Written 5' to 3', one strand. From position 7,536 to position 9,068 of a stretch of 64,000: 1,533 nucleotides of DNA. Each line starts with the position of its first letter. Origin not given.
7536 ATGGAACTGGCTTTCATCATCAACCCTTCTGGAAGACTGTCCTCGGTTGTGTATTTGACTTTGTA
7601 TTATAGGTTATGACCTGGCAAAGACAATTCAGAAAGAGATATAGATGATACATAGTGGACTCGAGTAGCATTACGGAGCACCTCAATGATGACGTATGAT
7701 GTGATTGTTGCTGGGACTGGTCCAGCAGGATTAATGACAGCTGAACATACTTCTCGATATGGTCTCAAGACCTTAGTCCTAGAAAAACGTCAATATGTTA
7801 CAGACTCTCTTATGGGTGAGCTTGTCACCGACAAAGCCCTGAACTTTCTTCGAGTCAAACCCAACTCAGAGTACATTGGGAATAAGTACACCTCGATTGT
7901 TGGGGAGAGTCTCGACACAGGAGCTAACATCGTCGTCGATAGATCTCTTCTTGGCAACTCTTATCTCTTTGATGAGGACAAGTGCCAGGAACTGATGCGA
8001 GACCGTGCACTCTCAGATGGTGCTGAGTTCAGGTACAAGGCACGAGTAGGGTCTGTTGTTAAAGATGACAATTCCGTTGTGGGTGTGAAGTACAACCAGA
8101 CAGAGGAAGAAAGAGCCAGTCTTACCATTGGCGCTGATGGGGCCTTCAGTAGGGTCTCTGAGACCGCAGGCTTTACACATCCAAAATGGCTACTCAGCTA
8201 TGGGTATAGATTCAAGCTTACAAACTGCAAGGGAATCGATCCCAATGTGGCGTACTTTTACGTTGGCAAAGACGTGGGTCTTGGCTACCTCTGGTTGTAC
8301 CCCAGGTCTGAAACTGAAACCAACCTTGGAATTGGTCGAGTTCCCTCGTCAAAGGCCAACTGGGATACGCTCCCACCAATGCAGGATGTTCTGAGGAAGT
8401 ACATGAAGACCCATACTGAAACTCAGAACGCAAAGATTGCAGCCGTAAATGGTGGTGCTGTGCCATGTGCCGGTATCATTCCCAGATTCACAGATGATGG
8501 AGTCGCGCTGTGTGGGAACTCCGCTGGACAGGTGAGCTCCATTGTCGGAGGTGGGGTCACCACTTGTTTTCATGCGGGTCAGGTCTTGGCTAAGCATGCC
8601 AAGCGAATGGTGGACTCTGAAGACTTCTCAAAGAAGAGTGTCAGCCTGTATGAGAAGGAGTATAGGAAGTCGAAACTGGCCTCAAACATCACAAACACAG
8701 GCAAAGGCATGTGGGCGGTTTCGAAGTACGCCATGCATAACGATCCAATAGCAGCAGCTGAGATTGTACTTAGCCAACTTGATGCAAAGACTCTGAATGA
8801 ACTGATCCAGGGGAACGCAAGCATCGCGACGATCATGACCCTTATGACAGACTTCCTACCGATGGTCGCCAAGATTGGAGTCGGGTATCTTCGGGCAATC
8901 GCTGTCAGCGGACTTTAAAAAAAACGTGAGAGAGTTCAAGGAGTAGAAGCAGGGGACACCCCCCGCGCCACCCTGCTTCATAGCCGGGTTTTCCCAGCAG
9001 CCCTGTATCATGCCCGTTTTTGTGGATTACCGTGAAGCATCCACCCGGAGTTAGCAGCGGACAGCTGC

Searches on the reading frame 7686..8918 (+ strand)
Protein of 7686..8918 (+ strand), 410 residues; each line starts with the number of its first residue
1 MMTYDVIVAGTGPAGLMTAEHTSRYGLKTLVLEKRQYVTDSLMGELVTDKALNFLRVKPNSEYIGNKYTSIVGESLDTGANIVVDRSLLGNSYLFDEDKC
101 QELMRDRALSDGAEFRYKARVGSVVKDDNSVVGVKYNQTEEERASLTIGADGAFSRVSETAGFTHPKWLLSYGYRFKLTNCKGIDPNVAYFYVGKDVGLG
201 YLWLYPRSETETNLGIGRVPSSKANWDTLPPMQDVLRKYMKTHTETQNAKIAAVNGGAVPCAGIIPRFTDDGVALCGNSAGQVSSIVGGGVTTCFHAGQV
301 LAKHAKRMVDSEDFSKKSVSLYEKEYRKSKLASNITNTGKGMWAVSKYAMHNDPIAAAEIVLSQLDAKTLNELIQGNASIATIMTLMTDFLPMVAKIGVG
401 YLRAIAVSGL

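Call 89: search_protein_families(library=pfam, proteins=[window:7686-8918:+], max_evalue=0.00001)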
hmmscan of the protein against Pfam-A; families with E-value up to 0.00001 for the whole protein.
window:7686-8918:+ (410 aa): 7 families
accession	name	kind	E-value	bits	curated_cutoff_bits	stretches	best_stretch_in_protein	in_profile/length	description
PF01494.25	FAD_binding_3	-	5e-16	59.3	22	1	4-165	2-171/349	FAD binding domain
PF22578.2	GGR_cat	-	1.5e-11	44.4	27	1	173-259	5-88/88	Geranylgeranyl reductase catalytic domain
PF01266.30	DAO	-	1.5e-10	41.6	27.9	0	103-303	154-352/353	FAD dependent oxidoreductase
PF03486.20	HI0933_like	-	7.6e-08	32.5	50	0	5-38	2-35/244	HI0933-like protein Rossmann domain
PF12831.13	FAD_oxidored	-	9.2e-07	28.9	27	1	5-145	1-138/416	FAD dependent oxidoreductase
PF00890.30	FAD_binding_2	-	1.5e-06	28.1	20.4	0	5-37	1-33/414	FAD binding domain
PF05834.18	Lycopene_cycl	-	5.4e-06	26.2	23.4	0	5-34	1-32/380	Lycopene cyclase protein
